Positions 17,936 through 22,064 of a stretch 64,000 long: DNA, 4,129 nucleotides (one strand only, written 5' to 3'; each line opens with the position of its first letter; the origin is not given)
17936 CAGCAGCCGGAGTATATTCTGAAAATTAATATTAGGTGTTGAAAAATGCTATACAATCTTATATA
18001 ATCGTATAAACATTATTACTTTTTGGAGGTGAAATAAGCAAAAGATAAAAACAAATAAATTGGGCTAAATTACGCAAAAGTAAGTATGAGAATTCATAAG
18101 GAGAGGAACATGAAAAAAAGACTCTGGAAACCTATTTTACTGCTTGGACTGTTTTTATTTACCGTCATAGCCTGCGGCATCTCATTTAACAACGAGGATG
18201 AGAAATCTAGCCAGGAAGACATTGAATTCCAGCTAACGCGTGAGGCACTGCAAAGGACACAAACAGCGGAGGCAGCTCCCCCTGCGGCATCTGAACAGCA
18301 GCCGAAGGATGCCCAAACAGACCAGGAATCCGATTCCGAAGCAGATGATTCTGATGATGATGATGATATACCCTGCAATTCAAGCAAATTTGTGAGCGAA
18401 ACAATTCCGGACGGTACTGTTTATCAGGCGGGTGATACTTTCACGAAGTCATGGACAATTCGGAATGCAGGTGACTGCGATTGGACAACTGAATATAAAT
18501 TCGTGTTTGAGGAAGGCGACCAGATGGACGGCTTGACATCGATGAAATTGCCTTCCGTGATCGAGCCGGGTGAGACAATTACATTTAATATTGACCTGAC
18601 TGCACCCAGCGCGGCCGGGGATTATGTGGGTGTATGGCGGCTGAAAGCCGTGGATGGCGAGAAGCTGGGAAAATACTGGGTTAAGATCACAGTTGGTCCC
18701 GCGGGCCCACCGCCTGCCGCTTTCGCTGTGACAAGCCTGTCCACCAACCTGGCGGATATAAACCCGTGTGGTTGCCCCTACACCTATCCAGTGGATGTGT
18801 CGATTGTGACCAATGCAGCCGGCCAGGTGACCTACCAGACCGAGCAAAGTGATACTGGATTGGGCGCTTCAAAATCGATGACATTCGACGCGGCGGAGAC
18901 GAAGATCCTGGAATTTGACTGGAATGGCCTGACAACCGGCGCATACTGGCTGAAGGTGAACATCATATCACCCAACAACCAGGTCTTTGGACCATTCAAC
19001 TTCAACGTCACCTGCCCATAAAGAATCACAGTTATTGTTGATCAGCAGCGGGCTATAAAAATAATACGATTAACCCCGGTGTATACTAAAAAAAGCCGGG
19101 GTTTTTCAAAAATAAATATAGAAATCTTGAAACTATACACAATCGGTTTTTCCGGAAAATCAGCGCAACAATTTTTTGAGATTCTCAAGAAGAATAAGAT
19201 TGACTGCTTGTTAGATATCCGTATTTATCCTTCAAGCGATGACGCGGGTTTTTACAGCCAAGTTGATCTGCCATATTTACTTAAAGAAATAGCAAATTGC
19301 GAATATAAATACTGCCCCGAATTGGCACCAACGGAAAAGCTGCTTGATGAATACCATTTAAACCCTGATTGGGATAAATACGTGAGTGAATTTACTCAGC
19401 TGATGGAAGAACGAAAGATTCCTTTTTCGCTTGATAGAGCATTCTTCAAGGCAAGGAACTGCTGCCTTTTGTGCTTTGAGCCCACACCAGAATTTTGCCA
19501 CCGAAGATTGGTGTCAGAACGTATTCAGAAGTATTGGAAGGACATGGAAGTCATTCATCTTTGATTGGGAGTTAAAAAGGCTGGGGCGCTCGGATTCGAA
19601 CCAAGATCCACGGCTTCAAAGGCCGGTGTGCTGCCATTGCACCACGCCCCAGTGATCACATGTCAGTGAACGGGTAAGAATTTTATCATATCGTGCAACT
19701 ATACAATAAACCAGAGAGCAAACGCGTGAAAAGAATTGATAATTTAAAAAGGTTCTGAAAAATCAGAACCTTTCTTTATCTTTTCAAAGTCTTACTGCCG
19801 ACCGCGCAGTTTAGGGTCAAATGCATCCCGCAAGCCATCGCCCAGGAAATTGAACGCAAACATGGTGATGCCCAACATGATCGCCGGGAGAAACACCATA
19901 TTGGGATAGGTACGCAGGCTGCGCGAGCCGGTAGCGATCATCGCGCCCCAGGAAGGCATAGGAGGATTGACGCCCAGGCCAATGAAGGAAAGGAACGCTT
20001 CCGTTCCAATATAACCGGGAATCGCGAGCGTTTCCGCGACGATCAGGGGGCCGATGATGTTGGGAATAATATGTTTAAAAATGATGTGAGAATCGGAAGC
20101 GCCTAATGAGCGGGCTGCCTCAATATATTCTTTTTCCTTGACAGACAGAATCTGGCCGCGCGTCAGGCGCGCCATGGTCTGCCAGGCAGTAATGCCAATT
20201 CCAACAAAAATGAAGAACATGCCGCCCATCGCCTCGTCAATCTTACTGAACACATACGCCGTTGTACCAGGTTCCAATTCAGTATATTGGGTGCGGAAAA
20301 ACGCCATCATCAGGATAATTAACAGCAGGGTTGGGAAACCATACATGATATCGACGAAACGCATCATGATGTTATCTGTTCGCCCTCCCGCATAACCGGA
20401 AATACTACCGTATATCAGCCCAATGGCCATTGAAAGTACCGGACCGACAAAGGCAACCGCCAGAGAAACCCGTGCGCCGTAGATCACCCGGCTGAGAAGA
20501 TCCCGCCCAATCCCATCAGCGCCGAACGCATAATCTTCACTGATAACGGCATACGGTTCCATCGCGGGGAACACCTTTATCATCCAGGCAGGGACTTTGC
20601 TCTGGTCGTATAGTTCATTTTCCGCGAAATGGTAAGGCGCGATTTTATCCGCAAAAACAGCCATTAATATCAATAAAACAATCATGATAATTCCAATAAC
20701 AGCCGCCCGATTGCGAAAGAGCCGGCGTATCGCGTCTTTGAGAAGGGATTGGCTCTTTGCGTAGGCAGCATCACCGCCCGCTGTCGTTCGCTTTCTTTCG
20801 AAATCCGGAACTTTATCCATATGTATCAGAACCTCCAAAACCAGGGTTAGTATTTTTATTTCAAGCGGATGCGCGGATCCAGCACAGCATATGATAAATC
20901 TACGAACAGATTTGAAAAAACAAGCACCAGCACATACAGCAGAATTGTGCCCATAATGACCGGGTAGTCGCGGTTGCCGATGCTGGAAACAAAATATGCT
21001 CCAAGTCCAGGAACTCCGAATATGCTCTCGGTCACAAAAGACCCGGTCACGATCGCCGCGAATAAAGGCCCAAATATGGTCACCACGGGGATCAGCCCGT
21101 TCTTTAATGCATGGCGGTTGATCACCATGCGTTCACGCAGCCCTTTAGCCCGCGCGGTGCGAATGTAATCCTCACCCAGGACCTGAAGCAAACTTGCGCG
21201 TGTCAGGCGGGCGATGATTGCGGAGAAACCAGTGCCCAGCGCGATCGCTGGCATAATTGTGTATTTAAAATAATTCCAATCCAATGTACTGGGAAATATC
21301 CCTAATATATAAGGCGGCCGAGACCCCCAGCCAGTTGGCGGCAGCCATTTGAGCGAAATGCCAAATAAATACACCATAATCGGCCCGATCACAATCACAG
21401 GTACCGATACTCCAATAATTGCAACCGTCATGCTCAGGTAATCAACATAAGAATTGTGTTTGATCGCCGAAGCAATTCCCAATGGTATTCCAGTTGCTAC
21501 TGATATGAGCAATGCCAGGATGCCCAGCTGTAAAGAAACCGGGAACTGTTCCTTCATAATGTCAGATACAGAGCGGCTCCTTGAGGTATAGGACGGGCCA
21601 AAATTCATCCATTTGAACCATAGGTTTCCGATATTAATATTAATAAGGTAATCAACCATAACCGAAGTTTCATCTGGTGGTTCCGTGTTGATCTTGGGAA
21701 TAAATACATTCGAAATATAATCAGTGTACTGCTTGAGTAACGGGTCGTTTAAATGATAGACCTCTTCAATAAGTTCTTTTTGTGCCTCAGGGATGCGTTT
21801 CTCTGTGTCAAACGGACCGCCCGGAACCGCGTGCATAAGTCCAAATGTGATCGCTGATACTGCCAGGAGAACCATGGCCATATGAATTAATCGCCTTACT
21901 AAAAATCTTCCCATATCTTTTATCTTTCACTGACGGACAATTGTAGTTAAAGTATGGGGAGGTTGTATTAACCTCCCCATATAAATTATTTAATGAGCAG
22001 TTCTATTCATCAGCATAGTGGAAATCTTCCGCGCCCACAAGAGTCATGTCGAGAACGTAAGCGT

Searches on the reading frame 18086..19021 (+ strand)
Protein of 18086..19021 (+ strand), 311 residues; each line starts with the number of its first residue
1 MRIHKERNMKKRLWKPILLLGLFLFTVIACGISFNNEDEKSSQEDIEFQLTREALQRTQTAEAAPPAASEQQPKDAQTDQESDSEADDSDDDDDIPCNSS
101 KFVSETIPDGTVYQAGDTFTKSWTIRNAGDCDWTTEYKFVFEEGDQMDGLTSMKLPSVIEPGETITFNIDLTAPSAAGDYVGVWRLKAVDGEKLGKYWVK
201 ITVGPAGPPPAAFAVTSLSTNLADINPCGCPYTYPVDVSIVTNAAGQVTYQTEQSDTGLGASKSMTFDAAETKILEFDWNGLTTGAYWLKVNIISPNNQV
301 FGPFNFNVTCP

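Call 68: search_protein_families(library=pfam, proteins=[window:18086-19021:+], max_evalue=0.00001)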
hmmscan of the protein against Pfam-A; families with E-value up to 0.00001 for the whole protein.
window:18086-19021:+ (311 aa): 1 family
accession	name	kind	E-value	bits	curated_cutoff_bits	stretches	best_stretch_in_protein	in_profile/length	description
PF16158.11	N_BRCA1_IG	-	5.7e-24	85.2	28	1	106-203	1-108/108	Ig-like domain from next to BRCA1 gene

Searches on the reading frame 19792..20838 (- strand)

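Call 68: search_protein_families(library=pfam, proteins=[window:19792-20838:-], max_evalue=0.00001)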
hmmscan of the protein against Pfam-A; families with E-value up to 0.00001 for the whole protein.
window:19792-20838:- (348 aa): 2 families
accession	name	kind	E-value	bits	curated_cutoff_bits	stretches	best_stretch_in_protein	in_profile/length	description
PF00528.27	BPD_transp_1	-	1.3e-33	116.7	26.4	1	140-345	1-183/184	Binding-protein-dependent transport system inner membrane component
PF12911.12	OppC_N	-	1.3e-14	54.3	23.9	1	31-77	1-47/53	N-terminal TM domain of oligopeptide transport permease C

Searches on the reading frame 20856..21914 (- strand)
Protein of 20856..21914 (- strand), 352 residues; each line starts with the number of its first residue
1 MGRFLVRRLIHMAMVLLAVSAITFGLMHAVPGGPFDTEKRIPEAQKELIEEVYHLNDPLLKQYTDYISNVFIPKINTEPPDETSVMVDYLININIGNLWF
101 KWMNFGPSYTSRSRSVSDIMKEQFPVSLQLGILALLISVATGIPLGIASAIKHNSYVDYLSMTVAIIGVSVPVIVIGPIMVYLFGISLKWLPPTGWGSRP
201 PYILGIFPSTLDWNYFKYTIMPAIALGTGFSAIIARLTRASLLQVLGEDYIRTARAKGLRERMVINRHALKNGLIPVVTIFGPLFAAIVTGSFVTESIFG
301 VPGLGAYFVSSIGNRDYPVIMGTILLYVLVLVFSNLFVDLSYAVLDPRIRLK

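Call 68: search_protein_families(library=pfam, proteins=[window:20856-21914:-], max_evalue=0.00001)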
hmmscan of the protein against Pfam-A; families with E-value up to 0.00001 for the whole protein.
window:20856-21914:- (352 aa): 2 families
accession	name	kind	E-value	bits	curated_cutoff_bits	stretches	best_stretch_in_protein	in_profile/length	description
PF00528.27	BPD_transp_1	-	5e-40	137.6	26.4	1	142-350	1-183/184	Binding-protein-dependent transport system inner membrane component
PF19300.4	BPD_transp_1_N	-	3.4e-11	43.8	23.8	1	1-74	1-76/114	Binding-prot-dependent transport system membrane comp, N-term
